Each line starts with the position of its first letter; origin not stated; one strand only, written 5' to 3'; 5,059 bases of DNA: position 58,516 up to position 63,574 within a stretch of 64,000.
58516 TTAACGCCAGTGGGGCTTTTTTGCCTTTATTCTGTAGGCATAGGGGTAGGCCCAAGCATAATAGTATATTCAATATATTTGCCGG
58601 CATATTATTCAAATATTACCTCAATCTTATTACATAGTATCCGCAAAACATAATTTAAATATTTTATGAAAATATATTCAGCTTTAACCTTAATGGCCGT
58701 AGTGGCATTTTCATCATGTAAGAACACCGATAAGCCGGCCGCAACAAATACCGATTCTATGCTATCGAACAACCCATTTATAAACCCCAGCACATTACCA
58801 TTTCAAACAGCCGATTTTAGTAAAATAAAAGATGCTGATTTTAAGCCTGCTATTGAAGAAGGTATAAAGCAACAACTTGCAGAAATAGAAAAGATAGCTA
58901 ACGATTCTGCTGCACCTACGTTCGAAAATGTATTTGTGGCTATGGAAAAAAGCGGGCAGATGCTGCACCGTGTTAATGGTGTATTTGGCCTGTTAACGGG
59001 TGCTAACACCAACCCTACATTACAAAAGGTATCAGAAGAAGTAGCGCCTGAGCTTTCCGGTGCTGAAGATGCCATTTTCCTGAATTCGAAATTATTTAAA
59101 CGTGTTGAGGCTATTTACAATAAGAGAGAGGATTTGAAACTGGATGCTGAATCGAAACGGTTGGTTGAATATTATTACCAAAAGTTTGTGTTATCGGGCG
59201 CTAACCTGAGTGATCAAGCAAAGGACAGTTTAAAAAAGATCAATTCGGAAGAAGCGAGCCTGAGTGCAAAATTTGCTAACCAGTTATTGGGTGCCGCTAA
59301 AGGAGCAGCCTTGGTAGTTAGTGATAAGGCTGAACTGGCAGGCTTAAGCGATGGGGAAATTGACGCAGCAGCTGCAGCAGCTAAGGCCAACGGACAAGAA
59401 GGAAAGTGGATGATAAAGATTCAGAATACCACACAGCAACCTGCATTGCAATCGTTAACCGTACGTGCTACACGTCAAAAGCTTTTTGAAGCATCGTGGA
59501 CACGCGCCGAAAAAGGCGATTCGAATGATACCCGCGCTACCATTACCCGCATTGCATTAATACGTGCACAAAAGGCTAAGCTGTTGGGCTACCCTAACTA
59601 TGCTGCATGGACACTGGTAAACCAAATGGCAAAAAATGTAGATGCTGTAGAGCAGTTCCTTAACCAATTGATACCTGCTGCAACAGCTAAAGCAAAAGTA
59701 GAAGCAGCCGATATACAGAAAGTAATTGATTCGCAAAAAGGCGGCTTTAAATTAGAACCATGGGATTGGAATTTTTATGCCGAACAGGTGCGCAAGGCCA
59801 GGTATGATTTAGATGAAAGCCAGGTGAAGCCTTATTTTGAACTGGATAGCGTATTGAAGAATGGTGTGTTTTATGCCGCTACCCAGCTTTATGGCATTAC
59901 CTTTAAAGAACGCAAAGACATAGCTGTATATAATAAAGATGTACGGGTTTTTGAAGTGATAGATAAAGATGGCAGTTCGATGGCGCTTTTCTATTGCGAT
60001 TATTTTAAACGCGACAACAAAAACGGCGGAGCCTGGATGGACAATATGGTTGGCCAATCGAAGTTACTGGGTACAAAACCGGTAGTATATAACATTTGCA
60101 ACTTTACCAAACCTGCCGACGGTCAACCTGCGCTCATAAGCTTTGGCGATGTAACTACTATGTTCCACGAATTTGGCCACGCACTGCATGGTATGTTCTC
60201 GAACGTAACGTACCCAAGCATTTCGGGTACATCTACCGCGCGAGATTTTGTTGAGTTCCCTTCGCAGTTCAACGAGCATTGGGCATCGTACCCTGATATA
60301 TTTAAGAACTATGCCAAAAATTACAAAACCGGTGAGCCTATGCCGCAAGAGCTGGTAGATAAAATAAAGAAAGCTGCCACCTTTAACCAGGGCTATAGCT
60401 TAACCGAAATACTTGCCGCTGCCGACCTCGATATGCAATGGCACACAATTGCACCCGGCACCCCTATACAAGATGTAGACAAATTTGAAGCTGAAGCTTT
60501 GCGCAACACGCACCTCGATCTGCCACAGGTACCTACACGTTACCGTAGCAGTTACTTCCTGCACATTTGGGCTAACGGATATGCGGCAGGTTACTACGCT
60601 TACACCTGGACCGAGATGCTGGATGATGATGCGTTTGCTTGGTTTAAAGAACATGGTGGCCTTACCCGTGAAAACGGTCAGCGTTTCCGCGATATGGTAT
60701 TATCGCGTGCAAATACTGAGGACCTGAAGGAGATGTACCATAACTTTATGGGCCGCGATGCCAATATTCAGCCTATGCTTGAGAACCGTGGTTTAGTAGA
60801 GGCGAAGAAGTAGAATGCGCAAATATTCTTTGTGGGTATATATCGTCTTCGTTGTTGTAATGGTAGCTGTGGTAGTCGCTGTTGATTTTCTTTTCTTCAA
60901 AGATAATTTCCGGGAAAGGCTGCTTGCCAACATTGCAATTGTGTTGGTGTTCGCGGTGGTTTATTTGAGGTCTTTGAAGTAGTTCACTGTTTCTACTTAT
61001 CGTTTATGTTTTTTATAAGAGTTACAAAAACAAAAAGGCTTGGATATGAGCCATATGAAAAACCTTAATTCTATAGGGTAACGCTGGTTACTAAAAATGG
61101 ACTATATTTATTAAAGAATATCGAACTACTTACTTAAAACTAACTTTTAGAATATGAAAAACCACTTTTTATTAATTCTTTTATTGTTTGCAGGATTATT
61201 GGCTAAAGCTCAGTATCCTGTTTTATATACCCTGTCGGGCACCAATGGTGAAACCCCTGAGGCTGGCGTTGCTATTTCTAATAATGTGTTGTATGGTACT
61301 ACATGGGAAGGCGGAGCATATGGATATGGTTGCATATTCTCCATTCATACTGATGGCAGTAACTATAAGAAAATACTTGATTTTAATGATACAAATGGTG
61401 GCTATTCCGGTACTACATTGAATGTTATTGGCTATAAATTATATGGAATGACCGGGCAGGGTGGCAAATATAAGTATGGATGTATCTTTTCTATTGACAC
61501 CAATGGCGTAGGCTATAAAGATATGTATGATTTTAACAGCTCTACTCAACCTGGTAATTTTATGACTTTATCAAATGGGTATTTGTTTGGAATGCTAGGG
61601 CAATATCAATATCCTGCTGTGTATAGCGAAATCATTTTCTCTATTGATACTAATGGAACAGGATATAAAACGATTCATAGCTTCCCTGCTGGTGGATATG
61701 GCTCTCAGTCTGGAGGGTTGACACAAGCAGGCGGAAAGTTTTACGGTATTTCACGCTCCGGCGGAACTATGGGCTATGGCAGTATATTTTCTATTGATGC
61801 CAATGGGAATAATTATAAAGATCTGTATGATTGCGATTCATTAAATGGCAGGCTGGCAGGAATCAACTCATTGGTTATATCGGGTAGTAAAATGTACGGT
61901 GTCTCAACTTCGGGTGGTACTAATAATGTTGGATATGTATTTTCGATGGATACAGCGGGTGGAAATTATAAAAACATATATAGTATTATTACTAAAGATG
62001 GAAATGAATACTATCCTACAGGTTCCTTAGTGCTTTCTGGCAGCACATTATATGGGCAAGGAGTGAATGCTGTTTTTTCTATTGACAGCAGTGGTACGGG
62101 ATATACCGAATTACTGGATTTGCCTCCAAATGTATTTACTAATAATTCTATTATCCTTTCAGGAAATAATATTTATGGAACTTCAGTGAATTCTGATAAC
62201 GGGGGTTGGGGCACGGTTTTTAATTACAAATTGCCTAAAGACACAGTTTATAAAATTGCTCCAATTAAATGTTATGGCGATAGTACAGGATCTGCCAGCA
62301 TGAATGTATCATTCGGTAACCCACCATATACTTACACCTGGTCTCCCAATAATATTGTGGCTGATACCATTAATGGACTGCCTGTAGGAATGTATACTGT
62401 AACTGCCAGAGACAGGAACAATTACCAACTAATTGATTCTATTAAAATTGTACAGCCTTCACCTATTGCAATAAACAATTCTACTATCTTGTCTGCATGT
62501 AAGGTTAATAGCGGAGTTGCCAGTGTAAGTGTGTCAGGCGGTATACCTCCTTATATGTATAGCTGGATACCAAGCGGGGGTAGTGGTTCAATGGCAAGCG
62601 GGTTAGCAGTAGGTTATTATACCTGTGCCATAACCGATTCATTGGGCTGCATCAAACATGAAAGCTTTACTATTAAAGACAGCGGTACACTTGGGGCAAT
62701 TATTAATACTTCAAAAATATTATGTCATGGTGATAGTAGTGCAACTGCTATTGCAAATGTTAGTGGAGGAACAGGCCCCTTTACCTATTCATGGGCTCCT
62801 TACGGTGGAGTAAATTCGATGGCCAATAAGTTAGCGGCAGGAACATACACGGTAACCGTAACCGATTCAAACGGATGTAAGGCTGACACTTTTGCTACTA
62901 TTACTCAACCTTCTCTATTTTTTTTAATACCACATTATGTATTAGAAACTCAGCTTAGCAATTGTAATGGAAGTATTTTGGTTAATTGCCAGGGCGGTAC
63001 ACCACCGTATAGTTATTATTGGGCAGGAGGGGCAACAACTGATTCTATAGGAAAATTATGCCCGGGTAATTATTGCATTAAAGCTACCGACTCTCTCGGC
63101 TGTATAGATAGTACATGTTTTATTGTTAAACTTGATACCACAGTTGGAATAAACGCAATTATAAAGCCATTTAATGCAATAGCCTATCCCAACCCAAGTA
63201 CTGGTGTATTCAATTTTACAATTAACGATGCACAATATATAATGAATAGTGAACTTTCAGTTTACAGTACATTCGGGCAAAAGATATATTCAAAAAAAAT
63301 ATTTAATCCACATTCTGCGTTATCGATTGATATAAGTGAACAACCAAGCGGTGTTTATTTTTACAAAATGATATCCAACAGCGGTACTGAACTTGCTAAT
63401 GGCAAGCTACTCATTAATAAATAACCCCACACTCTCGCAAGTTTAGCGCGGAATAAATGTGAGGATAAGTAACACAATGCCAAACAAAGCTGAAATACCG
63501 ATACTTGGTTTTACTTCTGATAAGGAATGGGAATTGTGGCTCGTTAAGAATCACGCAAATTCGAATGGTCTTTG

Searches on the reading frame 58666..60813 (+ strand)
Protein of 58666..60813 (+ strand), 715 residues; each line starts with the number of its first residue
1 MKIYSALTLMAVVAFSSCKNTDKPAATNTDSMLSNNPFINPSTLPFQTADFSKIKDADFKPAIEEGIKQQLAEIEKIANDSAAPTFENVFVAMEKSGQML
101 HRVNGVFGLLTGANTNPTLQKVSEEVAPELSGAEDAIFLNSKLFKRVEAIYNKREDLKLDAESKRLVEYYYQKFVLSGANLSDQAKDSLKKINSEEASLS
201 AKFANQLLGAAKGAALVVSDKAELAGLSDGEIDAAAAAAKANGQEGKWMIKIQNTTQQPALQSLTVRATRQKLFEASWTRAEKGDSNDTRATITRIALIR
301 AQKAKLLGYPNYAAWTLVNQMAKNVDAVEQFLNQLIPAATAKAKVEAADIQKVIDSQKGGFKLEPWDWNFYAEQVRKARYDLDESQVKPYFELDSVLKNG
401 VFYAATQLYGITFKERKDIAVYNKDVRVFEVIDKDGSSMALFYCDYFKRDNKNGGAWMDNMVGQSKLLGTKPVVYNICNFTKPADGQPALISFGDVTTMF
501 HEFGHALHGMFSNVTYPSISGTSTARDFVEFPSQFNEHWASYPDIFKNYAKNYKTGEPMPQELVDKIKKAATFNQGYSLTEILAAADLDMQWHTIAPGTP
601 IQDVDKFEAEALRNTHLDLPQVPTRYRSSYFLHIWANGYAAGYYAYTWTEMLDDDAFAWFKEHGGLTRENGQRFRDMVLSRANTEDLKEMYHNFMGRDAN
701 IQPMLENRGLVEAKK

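Call 85: search_protein_families(library=pfam, proteins=[window:58666-60813:+], max_evalue=0.0001)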
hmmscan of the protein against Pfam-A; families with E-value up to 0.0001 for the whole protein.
window:58666-60813:+ (715 aa): 2 families
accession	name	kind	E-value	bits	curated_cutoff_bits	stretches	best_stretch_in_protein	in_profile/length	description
PF01432.26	Peptidase_M3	-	1.8e-135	453.3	27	1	261-709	2-456/457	Peptidase family M3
PF19310.4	TOP_N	-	6e-07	29.7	27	1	67-186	8-123/123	Neurolysin/Thimet oligopeptidase, N-terminal domain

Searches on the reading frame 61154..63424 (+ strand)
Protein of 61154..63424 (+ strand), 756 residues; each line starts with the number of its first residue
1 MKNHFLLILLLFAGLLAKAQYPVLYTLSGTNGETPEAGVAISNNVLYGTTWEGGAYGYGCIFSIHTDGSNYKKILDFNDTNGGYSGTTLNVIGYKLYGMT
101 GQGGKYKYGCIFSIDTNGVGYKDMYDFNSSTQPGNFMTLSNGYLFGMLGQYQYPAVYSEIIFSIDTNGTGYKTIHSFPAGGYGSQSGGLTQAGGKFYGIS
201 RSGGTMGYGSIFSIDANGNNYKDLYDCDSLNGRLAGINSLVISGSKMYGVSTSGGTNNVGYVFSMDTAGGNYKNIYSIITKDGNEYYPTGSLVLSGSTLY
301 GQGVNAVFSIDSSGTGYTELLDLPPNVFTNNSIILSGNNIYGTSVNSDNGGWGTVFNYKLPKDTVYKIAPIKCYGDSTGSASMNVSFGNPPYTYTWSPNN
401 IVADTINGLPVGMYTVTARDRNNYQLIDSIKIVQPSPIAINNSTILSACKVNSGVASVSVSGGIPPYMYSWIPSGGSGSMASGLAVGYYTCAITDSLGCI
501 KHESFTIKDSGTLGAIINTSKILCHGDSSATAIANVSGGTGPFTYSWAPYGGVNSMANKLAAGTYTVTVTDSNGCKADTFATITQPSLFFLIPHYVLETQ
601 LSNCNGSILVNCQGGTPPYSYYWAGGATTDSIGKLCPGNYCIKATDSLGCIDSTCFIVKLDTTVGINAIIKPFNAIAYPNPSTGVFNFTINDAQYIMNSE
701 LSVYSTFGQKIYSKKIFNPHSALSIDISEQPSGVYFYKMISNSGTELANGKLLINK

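Call 85: search_protein_families(library=pfam, proteins=[window:61154-63424:+], max_evalue=0.0001)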
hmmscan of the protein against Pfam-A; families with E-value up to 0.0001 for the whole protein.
window:61154-63424:+ (756 aa): 2 families
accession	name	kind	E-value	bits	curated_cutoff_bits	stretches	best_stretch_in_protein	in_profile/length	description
PF13573.12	SprB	-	1.4e-25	89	28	3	368-399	4-35/37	SprB repeat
PF18962.6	Por_Secre_tail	-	5.1e-12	46.4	27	1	678-746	2-69/75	Secretion system C-terminal sorting domain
